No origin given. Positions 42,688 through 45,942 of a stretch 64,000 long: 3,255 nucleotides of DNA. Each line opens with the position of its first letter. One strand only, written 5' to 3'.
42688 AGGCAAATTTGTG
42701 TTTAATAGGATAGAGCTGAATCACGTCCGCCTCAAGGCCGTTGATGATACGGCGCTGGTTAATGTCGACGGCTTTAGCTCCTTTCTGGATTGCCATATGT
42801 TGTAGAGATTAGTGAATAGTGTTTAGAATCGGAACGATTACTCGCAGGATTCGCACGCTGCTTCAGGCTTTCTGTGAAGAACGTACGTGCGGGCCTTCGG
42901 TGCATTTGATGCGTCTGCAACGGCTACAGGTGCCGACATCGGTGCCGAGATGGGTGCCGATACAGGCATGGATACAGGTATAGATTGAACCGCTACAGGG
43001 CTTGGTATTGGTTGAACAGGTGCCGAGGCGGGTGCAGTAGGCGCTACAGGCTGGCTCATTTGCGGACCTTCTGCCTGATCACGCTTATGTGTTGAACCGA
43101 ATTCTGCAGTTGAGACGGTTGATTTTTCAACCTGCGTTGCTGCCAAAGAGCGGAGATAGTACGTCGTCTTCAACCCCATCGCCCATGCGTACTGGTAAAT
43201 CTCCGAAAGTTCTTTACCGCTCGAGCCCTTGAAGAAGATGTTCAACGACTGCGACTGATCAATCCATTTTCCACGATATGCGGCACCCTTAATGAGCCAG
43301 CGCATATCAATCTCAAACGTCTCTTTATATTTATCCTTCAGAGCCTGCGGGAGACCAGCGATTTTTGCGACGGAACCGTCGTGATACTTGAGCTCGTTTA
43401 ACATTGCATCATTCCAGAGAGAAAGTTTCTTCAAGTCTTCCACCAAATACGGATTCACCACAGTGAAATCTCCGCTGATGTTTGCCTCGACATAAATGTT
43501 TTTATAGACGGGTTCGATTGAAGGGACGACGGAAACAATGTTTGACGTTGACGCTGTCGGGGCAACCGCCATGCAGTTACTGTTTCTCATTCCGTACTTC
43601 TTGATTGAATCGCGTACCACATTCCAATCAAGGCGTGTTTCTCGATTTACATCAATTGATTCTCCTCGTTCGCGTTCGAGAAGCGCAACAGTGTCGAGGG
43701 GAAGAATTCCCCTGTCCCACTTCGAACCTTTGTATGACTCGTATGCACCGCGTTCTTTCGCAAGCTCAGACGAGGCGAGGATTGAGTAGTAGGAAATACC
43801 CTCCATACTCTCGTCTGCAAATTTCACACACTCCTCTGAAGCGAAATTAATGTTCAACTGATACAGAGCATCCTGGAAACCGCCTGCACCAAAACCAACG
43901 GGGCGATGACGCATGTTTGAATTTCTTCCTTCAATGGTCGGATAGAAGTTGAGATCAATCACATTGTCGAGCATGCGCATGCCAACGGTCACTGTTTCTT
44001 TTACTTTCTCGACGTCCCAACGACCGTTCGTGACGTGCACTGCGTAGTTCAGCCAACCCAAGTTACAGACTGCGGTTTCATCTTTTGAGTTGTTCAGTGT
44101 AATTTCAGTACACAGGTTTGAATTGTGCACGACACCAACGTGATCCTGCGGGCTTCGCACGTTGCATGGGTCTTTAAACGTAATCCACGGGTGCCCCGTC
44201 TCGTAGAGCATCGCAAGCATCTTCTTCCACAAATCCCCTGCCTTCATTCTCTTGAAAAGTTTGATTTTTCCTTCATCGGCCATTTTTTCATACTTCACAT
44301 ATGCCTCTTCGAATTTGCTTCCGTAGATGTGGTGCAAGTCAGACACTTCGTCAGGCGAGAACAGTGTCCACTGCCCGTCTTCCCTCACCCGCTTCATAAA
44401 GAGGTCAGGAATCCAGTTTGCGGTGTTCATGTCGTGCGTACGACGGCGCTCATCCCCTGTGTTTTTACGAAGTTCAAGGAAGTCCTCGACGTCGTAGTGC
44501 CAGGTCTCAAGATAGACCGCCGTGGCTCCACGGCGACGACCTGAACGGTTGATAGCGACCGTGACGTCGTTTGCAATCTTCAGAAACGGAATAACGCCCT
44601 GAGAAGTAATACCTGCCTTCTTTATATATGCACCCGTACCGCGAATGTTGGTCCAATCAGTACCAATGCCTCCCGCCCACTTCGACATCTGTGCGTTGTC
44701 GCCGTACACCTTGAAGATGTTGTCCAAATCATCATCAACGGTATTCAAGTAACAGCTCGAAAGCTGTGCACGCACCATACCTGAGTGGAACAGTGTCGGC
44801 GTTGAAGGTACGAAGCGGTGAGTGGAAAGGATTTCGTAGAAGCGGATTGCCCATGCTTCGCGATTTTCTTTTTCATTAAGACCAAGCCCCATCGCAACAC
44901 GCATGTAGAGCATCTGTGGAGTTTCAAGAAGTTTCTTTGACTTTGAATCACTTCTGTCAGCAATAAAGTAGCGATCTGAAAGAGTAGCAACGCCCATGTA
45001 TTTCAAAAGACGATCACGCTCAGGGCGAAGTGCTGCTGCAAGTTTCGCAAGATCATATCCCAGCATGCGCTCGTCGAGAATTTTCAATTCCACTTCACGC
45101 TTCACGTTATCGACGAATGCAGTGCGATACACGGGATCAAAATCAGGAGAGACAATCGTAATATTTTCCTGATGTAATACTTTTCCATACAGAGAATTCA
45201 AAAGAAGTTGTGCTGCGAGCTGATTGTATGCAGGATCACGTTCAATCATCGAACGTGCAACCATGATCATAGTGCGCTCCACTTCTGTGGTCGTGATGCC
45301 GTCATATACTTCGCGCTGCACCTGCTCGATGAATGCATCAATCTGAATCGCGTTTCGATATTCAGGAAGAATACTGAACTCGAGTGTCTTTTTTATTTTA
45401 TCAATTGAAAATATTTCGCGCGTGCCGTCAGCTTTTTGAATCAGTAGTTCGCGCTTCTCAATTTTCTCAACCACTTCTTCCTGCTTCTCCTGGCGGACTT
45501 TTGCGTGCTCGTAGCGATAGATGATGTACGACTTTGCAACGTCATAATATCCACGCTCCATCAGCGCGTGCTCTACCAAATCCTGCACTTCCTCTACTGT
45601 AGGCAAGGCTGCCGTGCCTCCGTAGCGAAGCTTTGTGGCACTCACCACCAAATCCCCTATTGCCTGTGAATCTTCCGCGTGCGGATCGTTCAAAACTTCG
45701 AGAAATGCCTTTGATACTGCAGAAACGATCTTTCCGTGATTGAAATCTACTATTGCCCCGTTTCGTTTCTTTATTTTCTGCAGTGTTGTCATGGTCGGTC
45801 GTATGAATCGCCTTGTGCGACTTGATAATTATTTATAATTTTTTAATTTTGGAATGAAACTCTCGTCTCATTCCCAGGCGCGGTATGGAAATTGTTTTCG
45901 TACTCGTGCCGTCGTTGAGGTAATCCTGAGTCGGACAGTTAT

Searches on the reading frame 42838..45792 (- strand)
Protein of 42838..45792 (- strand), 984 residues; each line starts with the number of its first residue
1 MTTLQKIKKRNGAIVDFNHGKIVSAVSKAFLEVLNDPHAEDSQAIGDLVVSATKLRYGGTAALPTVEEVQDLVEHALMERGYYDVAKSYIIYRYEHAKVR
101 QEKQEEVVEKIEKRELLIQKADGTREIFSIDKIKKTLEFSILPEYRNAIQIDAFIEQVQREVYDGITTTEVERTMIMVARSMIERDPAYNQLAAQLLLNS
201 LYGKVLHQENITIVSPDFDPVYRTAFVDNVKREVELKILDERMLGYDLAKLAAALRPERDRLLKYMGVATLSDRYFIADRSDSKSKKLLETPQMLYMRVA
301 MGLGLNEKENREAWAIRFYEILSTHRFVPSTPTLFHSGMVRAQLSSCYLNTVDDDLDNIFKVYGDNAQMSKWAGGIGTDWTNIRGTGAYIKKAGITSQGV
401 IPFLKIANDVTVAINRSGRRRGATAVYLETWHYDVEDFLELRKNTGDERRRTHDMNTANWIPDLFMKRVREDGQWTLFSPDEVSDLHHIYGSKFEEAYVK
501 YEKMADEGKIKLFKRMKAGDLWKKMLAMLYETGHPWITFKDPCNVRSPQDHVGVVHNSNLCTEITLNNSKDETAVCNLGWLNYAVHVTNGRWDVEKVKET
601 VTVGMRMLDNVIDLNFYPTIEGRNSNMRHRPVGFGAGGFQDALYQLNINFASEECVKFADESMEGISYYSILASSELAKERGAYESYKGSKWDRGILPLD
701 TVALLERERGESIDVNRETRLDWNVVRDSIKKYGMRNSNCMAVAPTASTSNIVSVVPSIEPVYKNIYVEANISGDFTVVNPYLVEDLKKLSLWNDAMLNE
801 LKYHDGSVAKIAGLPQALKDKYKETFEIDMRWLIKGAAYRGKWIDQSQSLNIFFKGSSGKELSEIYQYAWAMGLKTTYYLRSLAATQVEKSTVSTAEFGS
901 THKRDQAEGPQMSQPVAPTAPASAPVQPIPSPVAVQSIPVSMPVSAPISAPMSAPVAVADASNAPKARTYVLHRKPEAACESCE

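Call 71: search_protein_families(library=pfam, proteins=[window:42838-45792:-], max_evalue=0.00001)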
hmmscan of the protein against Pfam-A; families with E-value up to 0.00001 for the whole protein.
window:42838-45792:- (984 aa): 3 families
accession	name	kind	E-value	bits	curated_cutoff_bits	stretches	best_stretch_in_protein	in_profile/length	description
PF02867.20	Ribonuc_red_lgC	-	2.7e-185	617.4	23.9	1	345-880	1-523/523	Ribonucleotide reductase, barrel domain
PF03477.21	ATP-cone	-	5.2e-27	94.7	25.8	1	6-97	2-87/88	ATP cone domain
PF00317.26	Ribonuc_red_lgN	-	4.4e-22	78.4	28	1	262-340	2-75/77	Ribonucleotide reductase, all-alpha domain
